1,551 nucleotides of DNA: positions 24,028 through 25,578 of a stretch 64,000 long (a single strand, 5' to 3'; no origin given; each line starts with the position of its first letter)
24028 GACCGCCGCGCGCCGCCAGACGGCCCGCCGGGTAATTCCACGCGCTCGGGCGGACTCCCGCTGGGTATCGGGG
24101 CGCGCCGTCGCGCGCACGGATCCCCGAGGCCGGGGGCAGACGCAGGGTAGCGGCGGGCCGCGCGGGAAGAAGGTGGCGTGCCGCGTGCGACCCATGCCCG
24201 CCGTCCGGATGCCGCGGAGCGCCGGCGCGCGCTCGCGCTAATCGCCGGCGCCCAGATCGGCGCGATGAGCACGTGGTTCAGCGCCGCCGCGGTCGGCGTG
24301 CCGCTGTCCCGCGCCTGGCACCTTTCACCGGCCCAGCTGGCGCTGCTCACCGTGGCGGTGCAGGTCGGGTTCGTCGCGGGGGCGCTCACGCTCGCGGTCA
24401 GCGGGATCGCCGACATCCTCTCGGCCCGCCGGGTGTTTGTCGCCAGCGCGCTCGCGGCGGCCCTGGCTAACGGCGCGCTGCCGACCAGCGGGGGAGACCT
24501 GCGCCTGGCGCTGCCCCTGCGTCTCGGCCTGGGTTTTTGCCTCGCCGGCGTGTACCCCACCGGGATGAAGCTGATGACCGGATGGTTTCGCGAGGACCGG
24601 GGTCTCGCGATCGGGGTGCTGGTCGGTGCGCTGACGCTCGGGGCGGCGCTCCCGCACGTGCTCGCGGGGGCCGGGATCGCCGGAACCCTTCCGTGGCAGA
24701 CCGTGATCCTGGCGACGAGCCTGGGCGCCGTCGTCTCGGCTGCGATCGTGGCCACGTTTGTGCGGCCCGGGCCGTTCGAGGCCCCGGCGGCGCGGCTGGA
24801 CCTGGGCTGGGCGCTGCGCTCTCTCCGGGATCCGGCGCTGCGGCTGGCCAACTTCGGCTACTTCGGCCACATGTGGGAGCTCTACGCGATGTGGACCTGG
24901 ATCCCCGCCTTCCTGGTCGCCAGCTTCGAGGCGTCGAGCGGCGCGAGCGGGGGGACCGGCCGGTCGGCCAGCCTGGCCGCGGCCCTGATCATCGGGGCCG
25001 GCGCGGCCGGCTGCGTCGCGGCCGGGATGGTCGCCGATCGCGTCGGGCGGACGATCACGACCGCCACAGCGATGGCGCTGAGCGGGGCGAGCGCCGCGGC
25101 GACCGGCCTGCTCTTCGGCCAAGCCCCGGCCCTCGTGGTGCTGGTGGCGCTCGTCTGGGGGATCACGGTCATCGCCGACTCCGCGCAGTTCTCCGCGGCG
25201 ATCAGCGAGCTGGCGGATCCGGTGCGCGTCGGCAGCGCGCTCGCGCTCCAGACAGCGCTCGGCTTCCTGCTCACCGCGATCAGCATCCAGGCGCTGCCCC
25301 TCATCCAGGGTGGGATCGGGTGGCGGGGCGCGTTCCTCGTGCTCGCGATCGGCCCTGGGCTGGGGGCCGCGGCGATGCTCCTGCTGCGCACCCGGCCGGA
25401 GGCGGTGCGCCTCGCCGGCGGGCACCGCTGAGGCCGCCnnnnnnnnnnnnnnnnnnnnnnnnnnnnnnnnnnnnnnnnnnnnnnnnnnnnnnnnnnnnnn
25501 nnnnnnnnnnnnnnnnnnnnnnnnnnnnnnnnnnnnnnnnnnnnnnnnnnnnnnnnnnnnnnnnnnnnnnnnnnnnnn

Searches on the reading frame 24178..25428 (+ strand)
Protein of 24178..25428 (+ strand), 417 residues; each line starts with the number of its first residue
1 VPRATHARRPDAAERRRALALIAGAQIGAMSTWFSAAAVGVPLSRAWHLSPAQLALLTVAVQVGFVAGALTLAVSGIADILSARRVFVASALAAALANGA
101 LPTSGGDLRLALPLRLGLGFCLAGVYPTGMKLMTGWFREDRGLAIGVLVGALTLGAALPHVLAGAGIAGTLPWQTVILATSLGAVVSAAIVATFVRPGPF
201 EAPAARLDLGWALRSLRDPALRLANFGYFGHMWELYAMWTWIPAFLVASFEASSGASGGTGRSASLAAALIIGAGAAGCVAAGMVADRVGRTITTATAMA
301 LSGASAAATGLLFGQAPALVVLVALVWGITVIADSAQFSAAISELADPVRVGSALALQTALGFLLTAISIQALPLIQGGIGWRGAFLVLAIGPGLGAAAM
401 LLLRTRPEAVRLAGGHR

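Call 27: find_encoding_contigs(protein=window:24178-25428:+, flank=10000, max_places=10)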
Protein window:24178-25428:+ (417 aa): 8 contigs read that carry it; 7 places shown.
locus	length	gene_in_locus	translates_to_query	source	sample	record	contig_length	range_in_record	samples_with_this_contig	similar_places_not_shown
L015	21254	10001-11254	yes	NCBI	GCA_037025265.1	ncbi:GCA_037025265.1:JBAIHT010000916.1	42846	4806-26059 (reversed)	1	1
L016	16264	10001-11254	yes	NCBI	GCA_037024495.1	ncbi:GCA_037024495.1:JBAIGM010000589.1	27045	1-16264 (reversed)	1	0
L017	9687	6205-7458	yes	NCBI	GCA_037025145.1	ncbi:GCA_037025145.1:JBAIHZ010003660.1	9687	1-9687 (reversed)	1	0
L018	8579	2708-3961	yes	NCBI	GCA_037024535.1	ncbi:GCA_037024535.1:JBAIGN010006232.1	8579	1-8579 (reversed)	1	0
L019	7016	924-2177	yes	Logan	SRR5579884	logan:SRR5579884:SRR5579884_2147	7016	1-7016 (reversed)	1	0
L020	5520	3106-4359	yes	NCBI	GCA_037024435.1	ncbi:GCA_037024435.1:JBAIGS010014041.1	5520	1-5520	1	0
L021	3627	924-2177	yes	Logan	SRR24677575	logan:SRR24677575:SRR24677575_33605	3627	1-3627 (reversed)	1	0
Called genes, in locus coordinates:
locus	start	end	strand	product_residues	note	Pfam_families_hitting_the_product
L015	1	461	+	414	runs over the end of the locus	PF01547:SBP_bac_1, PF13416:SBP_bac_8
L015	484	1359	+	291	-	PF00528:BPD_transp_1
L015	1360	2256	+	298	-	PF00528:BPD_transp_1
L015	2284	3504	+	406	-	PF07969:Amidohydro_3, PF01979:Amidohydro_1 (weak)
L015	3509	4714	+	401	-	-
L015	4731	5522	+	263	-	PF00106:adh_short, PF08659:KR, PF13561:adh_short_C2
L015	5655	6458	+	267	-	PF00072:Response_reg, PF00486:Trans_reg_C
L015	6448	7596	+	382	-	PF00672:HAMP, PF00512:HisKA, PF02518:HATPase_c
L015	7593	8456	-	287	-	PF00528:BPD_transp_1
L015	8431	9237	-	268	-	PF00005:ABC_tran, PF13304:AAA_21 (faint)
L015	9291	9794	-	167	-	PF06240:COXG, PF10604:Polyketide_cyc2, PF03364:Polyketide_cyc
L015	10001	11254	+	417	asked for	PF07690:MFS_1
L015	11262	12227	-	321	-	PF02779:Transket_pyr, PF02780:Transketolase_C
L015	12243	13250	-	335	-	PF00676:E1_dh, PF02775:TPP_enzyme_C (faint), PF13292:DXP_synthase_N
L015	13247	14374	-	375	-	PF00478:IMPDH, PF03060:NMO, PF01070:FMN_dh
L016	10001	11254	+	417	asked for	PF07690:MFS_1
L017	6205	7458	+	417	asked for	PF07690:MFS_1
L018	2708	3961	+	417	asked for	PF07690:MFS_1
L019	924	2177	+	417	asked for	PF07690:MFS_1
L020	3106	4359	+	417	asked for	PF07690:MFS_1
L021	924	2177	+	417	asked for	PF07690:MFS_1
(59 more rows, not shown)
